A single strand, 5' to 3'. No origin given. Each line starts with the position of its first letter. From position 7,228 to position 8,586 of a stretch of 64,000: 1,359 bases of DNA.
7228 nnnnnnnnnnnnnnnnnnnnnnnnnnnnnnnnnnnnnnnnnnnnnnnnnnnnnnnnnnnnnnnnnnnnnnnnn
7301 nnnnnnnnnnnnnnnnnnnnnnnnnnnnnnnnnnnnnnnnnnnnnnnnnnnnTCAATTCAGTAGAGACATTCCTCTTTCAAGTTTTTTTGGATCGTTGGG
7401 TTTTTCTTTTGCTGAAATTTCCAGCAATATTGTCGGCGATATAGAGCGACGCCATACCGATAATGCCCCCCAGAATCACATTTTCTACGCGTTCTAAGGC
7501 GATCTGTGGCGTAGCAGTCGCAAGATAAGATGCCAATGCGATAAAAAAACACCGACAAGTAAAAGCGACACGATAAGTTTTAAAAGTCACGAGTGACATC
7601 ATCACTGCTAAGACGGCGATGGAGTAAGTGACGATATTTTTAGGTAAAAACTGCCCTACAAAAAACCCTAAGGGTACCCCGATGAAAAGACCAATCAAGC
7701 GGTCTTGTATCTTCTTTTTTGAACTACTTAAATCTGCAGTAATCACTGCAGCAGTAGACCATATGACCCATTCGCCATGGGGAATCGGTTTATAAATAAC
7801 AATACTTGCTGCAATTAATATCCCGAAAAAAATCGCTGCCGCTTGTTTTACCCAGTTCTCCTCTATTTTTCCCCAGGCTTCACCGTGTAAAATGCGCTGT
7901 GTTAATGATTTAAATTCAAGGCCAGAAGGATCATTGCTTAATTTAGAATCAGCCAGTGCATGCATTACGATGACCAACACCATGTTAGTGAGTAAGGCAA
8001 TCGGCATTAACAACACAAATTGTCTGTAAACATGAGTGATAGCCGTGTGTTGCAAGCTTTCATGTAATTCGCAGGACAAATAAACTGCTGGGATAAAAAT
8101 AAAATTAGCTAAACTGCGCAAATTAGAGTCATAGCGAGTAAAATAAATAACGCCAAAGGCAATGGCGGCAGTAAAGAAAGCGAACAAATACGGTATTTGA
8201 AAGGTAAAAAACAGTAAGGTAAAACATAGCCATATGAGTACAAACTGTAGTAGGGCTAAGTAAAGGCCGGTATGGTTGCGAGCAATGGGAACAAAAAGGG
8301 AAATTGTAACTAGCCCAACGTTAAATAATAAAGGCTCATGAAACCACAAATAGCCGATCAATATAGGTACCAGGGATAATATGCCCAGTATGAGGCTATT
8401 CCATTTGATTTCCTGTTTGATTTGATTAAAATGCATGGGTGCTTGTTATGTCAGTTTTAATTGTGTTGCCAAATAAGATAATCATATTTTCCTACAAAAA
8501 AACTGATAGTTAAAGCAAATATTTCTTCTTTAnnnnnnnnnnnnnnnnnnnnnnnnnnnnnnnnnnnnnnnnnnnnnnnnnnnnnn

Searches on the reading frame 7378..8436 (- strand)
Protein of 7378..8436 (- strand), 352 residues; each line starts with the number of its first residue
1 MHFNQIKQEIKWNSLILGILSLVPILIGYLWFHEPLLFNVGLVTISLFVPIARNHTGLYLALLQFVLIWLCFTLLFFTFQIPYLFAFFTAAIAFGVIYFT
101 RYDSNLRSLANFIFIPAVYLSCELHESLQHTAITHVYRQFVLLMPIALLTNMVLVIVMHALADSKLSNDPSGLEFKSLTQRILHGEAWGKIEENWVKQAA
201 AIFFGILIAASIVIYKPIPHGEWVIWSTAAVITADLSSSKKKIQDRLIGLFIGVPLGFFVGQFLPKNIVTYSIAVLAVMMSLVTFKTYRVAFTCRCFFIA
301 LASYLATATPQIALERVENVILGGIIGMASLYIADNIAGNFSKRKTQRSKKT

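Call 33: find_encoding_contigs(protein=window:7378-8436:-, flank=10000, max_places=1)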
Protein window:7378-8436:- (352 aa): 5 contigs read that carry it; 1 place shown.
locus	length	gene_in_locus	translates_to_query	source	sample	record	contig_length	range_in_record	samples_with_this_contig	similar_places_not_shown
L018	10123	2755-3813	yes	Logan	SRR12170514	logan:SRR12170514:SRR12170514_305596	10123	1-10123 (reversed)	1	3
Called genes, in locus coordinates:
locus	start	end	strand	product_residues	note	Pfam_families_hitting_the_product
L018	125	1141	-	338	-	PF00140:Sigma70_r1_2, PF04542:Sigma70_r2, PF04539:Sigma70_r3, PF04545:Sigma70_r4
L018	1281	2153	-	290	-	PF01520:Amidase_3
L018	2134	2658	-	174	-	PF02367:TsaE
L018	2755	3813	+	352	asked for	PF13515:FUSC_2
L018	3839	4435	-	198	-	-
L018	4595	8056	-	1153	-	-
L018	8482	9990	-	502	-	PF03853:YjeF_N, PF01256:Carb_kinase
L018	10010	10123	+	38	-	?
